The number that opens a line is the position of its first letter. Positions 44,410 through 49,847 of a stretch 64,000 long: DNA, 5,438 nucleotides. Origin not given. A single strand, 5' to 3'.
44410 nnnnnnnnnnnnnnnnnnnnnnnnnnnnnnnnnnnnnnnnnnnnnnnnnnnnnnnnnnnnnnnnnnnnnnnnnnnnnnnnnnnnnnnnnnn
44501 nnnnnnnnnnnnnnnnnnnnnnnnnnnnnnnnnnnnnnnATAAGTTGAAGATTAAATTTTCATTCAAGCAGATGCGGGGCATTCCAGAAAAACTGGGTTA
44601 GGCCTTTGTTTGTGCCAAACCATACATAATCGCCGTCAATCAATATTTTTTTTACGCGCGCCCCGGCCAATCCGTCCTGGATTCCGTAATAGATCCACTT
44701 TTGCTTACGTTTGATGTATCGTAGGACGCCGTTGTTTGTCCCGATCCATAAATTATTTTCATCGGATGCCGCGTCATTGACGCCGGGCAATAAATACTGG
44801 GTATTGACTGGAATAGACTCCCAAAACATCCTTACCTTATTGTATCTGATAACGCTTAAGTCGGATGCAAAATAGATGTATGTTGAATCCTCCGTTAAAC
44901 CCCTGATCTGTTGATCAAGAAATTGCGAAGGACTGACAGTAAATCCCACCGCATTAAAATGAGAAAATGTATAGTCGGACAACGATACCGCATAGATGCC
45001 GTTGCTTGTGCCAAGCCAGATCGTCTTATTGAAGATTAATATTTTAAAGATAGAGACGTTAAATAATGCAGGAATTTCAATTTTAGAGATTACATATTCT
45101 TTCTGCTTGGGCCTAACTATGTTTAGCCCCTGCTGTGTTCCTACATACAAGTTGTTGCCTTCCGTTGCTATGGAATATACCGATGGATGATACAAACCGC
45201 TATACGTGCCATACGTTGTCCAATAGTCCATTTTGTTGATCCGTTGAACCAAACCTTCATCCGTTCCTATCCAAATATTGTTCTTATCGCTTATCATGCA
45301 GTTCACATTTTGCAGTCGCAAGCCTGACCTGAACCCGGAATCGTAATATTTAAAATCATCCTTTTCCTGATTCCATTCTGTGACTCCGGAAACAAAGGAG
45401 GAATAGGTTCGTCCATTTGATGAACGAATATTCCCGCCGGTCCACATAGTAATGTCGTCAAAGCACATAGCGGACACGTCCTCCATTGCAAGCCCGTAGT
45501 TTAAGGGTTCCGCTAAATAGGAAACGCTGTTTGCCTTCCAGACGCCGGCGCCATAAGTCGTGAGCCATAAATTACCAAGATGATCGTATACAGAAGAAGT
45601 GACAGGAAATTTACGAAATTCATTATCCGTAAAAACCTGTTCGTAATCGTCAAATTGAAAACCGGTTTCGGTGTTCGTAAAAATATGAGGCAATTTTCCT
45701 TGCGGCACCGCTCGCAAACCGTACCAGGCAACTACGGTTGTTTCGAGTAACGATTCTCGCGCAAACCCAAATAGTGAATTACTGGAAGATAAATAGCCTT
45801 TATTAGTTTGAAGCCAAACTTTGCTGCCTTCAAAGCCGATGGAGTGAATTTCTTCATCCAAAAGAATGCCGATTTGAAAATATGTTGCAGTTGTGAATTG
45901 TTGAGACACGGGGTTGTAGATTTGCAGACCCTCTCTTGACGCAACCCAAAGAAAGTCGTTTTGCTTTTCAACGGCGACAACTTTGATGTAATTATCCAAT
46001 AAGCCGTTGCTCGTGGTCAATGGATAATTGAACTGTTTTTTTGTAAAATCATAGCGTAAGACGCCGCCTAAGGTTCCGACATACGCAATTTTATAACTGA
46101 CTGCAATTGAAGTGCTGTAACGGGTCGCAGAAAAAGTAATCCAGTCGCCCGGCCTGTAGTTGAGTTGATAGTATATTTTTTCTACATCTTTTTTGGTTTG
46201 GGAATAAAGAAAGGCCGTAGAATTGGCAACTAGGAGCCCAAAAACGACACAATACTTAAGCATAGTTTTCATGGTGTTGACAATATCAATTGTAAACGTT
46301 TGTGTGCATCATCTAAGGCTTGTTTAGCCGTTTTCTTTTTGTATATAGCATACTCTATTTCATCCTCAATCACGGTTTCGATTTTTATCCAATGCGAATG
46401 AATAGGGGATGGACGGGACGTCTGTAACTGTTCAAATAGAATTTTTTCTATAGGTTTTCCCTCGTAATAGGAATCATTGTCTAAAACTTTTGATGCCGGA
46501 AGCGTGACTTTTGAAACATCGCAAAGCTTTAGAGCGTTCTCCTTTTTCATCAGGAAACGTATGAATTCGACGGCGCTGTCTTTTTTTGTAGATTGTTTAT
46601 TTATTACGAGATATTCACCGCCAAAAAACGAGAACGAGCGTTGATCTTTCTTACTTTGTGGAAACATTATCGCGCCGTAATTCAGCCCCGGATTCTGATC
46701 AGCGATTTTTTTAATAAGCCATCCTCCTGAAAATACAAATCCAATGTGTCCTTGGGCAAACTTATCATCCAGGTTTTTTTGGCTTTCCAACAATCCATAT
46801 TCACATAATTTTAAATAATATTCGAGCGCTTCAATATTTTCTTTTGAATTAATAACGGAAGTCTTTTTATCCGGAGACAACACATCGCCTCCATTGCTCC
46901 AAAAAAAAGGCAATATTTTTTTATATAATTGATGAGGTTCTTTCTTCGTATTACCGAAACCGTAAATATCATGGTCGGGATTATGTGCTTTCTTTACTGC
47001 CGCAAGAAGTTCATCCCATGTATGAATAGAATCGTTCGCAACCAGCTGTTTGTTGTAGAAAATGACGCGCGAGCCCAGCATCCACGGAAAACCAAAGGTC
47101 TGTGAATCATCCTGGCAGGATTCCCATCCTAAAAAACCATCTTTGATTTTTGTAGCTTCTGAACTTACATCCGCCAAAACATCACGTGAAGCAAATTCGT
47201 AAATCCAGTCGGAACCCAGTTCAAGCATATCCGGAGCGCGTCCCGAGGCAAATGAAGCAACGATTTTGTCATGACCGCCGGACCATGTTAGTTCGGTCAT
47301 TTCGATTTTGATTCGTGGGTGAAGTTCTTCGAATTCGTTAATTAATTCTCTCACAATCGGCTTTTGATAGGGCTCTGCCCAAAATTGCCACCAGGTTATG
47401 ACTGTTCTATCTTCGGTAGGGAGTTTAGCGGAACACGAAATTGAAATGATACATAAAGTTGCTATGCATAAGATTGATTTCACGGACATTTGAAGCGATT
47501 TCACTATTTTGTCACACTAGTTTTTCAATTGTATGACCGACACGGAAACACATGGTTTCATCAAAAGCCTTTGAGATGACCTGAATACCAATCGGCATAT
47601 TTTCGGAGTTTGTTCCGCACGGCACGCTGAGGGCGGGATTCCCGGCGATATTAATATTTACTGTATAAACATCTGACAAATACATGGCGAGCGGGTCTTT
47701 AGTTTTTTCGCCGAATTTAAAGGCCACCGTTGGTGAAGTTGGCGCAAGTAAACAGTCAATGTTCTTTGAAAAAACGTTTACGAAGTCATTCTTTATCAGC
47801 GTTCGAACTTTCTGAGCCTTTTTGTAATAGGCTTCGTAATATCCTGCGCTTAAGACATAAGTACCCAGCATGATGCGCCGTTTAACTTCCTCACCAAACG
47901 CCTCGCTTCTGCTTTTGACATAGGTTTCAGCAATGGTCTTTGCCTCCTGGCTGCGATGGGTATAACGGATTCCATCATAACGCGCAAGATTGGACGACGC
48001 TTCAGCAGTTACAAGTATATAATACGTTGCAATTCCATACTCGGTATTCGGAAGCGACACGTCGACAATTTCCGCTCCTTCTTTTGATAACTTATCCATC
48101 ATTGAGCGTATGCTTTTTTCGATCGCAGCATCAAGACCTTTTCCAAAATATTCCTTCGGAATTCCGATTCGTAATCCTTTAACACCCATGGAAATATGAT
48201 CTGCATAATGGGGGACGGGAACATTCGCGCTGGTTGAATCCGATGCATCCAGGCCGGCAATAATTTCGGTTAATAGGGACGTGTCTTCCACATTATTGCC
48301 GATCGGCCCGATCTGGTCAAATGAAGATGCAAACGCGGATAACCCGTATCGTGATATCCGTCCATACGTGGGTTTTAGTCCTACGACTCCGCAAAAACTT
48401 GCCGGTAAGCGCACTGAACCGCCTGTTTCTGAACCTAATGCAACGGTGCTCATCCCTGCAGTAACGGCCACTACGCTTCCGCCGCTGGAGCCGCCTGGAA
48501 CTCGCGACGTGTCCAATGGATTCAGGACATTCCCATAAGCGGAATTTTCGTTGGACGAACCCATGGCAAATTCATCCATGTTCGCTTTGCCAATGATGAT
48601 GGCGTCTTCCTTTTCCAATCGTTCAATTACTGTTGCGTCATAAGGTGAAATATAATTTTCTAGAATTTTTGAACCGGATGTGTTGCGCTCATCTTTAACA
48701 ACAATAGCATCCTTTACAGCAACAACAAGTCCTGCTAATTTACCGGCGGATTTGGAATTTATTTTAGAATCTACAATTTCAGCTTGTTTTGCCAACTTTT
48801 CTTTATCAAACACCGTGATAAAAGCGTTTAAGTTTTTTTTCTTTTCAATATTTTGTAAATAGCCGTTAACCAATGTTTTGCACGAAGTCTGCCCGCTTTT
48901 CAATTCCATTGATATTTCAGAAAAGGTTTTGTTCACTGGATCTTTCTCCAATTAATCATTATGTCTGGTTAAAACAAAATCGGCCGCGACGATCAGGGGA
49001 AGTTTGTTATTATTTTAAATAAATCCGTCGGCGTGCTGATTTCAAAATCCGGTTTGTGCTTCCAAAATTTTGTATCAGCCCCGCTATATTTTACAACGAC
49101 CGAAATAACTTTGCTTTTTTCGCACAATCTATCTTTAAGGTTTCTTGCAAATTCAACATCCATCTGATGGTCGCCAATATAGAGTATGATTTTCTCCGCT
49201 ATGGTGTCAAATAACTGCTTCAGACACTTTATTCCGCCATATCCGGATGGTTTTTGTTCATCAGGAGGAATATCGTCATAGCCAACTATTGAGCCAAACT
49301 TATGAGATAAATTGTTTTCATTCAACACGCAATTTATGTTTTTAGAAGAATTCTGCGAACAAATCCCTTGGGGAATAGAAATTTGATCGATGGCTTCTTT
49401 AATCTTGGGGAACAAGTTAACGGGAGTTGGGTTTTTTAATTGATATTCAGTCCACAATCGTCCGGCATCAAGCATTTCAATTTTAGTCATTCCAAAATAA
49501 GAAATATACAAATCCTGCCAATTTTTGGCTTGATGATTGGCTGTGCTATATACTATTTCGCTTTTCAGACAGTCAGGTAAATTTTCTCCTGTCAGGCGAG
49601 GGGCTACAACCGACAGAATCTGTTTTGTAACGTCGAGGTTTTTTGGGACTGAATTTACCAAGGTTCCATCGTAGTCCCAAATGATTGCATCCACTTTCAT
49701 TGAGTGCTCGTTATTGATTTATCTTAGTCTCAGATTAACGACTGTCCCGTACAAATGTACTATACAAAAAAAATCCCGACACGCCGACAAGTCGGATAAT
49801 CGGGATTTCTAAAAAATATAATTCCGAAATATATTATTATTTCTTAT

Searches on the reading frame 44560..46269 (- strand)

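Call 15: search_protein_families(library=pfam, proteins=[window:44560-46269:-], max_evalue=0.001)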
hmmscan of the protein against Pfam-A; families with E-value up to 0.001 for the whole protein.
window:44560-46269:- (569 aa): 3 families
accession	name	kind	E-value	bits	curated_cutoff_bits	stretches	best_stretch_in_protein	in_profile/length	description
PF07494.17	Reg_prop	-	1.1e-13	50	20.4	0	316-337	1-23/24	Two component regulator propeller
PF21544.3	PorZ_N_b_propeller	-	1.2e-06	29.3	27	0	406-462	80-136/154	TSS9, PorZ, N-terminal beta-propeller domain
PF23775.1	Beta-prop_RIG_2nd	-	4.3e-05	23.5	80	0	327-428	47-143/278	RIG second beta-propeller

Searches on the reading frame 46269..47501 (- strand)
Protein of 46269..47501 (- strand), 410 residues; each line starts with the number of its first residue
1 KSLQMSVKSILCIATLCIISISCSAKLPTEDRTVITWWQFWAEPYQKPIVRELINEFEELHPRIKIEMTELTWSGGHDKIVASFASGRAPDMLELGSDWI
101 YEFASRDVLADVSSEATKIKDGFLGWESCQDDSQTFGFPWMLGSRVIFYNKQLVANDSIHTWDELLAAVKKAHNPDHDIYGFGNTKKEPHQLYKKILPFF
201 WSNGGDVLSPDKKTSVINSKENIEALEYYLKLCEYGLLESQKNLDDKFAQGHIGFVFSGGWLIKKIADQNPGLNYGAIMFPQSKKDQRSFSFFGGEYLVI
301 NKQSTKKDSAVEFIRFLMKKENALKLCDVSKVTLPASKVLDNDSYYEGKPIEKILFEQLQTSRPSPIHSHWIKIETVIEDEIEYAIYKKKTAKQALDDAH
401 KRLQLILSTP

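Call 15: search_protein_families(library=pfam, proteins=[window:46269-47501:-], max_evalue=0.001)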
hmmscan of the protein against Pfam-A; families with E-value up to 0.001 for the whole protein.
window:46269-47501:- (410 aa): 2 families
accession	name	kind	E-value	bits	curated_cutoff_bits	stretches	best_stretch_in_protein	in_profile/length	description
PF13416.11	SBP_bac_8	-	3.9e-35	122.4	27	1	52-341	1-266/279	Bacterial extracellular solute-binding protein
PF01547.30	SBP_bac_1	-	9.8e-35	121.4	26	1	49-322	9-305/307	Bacterial extracellular solute-binding protein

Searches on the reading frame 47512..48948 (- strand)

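Call 15: search_protein_families(library=pfam, proteins=[window:47512-48948:-], max_evalue=0.001)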
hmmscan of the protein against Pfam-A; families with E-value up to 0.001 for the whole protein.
window:47512-48948:- (478 aa): 1 family
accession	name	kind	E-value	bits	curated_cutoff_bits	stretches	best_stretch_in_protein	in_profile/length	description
PF01425.27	Amidase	-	7.9e-147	490.3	27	1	26-467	2-444/445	Amidase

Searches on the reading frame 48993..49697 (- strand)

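Call 38: search_protein_families(library=pfam, proteins=[window:48993-49697:-], max_evalue=0.00001)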
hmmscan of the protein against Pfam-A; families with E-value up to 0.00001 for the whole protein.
window:48993-49697:- (234 aa): 2 families
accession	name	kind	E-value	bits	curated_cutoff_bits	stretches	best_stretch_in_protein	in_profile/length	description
PF13419.12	HAD_2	-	1.5e-16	61.5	23.8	1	5-187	1-171/178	Haloacid dehalogenase-like hydrolase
PF00702.32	Hydrolase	-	8.1e-10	39.8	26.4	1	2-186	1-189/191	haloacid dehalogenase-like hydrolase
